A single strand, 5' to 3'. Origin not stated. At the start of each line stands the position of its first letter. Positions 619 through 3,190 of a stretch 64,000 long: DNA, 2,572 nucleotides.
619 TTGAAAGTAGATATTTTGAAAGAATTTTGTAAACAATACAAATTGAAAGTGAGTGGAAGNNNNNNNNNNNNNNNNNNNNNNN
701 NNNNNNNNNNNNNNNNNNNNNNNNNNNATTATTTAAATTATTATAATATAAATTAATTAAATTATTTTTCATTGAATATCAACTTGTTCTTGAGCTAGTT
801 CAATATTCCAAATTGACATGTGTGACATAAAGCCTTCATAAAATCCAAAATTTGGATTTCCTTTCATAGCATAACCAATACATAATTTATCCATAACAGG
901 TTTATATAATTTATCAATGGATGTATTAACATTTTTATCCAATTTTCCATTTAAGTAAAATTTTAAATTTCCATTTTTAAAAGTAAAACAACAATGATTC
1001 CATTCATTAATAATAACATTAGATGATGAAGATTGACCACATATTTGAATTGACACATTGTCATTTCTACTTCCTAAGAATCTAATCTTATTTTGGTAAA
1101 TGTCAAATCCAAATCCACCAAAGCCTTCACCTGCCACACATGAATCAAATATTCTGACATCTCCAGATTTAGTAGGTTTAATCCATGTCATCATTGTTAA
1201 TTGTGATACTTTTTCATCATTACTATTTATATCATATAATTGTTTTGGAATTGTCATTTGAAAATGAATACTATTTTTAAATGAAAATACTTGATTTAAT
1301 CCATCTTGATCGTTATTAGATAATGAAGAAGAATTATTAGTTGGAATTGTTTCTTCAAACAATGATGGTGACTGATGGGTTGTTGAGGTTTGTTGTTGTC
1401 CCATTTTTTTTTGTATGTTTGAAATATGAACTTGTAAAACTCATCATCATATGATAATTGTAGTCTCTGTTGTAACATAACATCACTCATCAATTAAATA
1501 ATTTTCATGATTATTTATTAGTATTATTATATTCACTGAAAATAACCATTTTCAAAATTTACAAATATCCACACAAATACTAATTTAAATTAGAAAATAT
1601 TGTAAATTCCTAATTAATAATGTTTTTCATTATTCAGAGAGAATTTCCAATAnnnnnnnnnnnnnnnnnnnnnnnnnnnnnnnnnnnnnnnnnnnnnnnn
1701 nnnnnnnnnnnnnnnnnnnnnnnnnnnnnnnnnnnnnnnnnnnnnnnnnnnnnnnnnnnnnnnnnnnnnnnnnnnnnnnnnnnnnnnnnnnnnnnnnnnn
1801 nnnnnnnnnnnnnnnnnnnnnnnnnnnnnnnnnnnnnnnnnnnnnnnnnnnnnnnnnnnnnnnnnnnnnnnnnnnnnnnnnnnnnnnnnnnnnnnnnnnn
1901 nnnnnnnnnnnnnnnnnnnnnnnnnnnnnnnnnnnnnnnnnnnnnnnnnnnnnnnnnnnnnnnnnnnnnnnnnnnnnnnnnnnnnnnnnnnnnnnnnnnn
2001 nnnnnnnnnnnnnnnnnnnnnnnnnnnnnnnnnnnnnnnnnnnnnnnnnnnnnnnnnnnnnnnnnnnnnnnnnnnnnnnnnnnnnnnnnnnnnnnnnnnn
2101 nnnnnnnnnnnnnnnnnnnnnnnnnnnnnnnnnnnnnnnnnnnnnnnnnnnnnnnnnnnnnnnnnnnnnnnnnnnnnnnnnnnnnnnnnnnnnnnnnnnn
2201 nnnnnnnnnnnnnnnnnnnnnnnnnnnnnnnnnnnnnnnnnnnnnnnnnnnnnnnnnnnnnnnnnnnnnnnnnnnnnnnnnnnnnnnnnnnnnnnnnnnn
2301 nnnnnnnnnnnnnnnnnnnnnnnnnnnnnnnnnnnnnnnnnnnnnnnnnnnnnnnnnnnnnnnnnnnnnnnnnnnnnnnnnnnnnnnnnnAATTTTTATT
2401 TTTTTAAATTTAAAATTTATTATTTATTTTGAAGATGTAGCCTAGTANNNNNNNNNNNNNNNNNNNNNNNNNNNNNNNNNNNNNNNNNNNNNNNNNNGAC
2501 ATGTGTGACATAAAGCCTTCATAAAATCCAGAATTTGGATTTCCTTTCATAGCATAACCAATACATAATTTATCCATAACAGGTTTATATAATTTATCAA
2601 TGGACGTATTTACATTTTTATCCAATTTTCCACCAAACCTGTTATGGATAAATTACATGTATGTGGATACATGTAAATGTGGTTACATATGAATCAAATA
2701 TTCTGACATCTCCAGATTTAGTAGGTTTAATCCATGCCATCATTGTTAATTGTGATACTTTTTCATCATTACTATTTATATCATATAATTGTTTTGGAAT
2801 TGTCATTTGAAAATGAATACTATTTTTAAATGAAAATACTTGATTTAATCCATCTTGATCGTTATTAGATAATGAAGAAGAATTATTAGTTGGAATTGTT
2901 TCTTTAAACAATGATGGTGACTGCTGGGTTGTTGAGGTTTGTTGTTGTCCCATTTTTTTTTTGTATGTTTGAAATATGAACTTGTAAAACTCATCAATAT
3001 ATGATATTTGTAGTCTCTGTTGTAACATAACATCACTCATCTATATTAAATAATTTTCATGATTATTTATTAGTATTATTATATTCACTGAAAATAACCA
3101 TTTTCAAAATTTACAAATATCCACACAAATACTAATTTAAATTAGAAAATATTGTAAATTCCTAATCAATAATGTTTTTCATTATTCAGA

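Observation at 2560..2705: Palindromic deletion junction in copy B of the LamG-like gene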

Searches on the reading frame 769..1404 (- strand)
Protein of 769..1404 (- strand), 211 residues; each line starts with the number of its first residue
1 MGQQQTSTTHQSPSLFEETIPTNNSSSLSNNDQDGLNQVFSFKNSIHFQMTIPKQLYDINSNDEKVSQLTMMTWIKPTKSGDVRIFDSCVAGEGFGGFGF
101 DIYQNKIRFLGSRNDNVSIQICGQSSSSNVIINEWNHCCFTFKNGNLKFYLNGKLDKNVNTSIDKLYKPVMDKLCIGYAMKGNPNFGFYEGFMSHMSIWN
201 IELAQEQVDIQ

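Call 4: search_protein_families(library=pfam, proteins=[window:769-1404:-], max_evalue=0.01)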
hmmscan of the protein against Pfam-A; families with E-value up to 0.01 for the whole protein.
window:769-1404:- (211 aa): 1 family
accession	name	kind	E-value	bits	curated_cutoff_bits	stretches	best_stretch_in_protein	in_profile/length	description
PF13385.13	Laminin_G_3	-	1.4e-17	64.7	27.6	1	65-208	15-150/151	Concanavalin A-like lectin/glucanases superfamily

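Call 5: find_encoding_contigs(protein=window:769-1404:-, flank=5000, max_places=10)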
Protein window:769-1404:- (211 aa): no gene with exactly this product is on record in the collection.

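Call 8: find_homologous_proteins(query=window:769-1404:-, max_evalue=0.00001)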
Query window:769-1404:-: 130 candidates shared short words with the query, none scored E <= 0.00001.

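Call 27: list_cluster_members(proteins=[window:769-1404:-, window:2642-3040:-, P0001, P0002, window:2410-2625:-])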
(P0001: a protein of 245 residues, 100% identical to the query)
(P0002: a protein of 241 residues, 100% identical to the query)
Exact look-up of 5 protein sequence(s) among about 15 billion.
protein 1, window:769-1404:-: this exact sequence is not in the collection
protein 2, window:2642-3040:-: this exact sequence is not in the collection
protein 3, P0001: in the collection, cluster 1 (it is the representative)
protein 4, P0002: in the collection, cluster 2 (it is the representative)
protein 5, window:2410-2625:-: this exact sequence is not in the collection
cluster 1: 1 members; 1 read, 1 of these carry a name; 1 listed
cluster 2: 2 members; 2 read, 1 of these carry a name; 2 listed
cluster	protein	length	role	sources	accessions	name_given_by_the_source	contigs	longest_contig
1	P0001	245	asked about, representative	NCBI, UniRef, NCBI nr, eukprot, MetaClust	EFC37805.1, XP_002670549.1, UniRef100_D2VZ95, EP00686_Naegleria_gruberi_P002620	predicted protein [Naegleria gruberi] | Predicted protein n=1 Tax=Naegleria gruberi TaxID=5762 RepID=D2VZ95_NAEGR | uncharacterized protein NAEGRDRAFT_53447 [Naegleria gruberi]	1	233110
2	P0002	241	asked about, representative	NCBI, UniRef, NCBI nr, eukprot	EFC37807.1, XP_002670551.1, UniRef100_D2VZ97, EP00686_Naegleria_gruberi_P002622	predicted protein [Naegleria gruberi] | Predicted protein n=1 Tax=Naegleria gruberi TaxID=5762 RepID=D2VZ97_NAEGR | uncharacterized protein NAEGRDRAFT_53448 [Naegleria gruberi]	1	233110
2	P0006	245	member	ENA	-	-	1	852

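Call 29: find_encoding_contigs(protein=P0006, flank=3000, max_places=10)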
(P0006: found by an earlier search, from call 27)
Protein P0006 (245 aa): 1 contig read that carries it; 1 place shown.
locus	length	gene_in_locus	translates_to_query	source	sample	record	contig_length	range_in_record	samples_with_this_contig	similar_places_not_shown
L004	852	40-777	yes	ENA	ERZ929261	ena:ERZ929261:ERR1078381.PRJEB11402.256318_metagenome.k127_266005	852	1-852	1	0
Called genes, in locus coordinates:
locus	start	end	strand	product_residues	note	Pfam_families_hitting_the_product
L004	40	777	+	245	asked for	PF10187:FAM192A_Fyv6_N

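Call 31: find_related_loci(query=window:769-1404:-, collection=metagenome_contigs, flank=5000)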
Query window:769-1404:- (211 aa) in metagenome_contigs; peptide patterns used: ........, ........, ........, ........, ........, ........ (x = any residue, [..] = any of these).
187 stretches matched a pattern, but none encodes a relative of the query by tblastn (E <= 1e-3).

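Call 43: search_protein_representatives(protein=window:769-1404:-)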
Query: 211 residues. Proteins with E-value up to 0.001 (for the whole library): 2964; up to 1e-10: 264; up to 1e-30: 6. The best 150 are listed.
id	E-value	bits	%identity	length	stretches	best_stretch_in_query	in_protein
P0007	8.3e-56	205.2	54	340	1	35-208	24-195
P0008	8.7e-54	198.6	46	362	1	15-209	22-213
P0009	1.7e-47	178.1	96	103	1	1-90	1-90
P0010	1.6e-46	174.9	26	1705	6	63-208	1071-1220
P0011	1.2e-33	132.9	26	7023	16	67-203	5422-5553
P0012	1.3e-32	129.5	28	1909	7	67-208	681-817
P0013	4.4e-30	121.2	27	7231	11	126-208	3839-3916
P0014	2.2e-29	118.9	27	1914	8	66-208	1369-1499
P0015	1.6e-28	116.1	26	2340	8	62-208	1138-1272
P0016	2.5e-28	115.5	28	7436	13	119-203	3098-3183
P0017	3.5e-28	115.0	24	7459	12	67-208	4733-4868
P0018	4.5e-28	114.6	26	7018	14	68-209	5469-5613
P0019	7.5e-28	113.9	25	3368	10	68-156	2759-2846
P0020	5.1e-25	104.7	34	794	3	98-208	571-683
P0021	2.6e-24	102.3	28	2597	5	66-209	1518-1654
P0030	1.1e-21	93.7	44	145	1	40-177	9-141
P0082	1.9e-15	73.4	61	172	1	147-208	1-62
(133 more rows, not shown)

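Call 45: list_cluster_members(proteins=[P0009, P0007, P0008, P0030, P0082])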
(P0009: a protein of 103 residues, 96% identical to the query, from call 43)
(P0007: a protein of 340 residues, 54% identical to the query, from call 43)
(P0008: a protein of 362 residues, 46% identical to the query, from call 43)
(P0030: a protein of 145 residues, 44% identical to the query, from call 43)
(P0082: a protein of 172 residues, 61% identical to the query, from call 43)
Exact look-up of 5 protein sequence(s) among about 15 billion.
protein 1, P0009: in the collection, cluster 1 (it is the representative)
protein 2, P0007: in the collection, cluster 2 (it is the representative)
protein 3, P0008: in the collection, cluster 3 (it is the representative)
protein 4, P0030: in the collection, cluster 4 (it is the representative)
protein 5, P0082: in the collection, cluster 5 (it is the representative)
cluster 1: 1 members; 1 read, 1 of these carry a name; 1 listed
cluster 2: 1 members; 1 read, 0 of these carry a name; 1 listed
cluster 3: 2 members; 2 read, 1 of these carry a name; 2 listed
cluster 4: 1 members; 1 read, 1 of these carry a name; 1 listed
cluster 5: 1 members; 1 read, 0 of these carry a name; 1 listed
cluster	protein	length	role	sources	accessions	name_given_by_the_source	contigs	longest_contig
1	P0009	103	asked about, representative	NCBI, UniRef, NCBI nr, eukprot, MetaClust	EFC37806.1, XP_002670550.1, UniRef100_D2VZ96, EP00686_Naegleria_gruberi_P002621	predicted protein [Naegleria gruberi] | Predicted protein n=1 Tax=Naegleria gruberi TaxID=5762 RepID=D2VZ96_NAEGR | uncharacterized protein NAEGRDRAFT_74413 [Naegleria gruberi]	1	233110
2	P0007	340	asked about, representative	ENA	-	-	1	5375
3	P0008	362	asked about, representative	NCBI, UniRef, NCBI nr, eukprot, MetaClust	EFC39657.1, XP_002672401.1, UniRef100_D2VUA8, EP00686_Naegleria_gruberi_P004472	LamG domain-containing protein [Naegleria gruberi] | LamG domain-containing protein n=1 Tax=Naegleria gruberi TaxID=5762 RepID=D2VUA8_NAEGR | XP_002672401.1 LamG domain-containing protein [Naegleria gruberi strain NEG-M]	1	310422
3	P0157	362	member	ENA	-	-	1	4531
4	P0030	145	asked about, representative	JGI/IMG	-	hypothetical protein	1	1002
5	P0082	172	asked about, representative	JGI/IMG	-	-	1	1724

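Call 46: find_encoding_contigs(protein=P0007, flank=6000, max_places=5)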
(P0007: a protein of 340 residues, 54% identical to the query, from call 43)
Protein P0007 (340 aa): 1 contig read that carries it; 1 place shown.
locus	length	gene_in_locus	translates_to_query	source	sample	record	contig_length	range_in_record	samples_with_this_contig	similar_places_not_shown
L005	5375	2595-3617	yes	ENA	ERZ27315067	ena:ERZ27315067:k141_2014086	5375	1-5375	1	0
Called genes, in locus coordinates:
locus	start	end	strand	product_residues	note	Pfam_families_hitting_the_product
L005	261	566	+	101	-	-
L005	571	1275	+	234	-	PF01661:Macro (weak)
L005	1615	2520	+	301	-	-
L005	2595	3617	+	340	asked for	PF13385:Laminin_G_3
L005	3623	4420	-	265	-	PF13532:2OG-FeII_Oxy_2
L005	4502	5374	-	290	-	?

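Call 56: search_protein_families(library=pfam, proteins=[P0008, P0007], max_evalue=0.01)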
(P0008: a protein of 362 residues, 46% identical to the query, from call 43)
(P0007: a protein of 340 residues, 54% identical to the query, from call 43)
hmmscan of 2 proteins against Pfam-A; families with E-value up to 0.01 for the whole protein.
P0008 (362 aa): 1 family
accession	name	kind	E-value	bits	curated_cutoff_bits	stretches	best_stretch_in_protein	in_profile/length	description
PF13385.13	Laminin_G_3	-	5.9e-18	65.9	27.6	1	69-212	15-150/151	Concanavalin A-like lectin/glucanases superfamily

P0007 (340 aa): 3 families
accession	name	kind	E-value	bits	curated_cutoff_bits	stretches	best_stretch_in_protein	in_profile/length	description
PF13385.13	Laminin_G_3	-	2.2e-15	57.5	27.6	1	55-196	18-151/151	Concanavalin A-like lectin/glucanases superfamily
PF00354.24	Pentaxin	-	0.0028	17.8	25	0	108-204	71-172/194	Pentaxin family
PF02973.23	Sialidase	-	0.0091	16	26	0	127-197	112-183/189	Sialidase, N-terminal domain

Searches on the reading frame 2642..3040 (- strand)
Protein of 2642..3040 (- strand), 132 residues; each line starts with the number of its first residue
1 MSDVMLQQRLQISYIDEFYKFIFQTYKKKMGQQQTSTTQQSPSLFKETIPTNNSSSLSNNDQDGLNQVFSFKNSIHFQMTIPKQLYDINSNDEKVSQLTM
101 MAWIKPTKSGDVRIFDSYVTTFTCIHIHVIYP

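Call 4: search_protein_families(library=pfam, proteins=[window:2642-3040:-], max_evalue=0.01)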
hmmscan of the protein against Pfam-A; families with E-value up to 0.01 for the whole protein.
window:2642-3040:- (132 aa): 0 families

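Call 26: find_encoding_contigs(protein=window:2642-3040:-, flank=3000, max_places=10)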
Protein window:2642-3040:- (132 aa): no gene with exactly this product is on record in the collection.

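Call 53: find_homologous_proteins(query=window:2642-3040:-, max_evalue=0.001)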
Query window:2642-3040:- (132 aa): 1 proteins with E <= 0.001 among 5 candidates.
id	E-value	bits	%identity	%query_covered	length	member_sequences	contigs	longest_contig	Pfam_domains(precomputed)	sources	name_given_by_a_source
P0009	2.4e-61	223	100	78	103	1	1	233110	-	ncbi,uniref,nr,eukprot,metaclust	ncbi:predicted protein [Naegleria gruberi]|uniref:Predicted protein n=1 Tax=Naegleria gruberi TaxID=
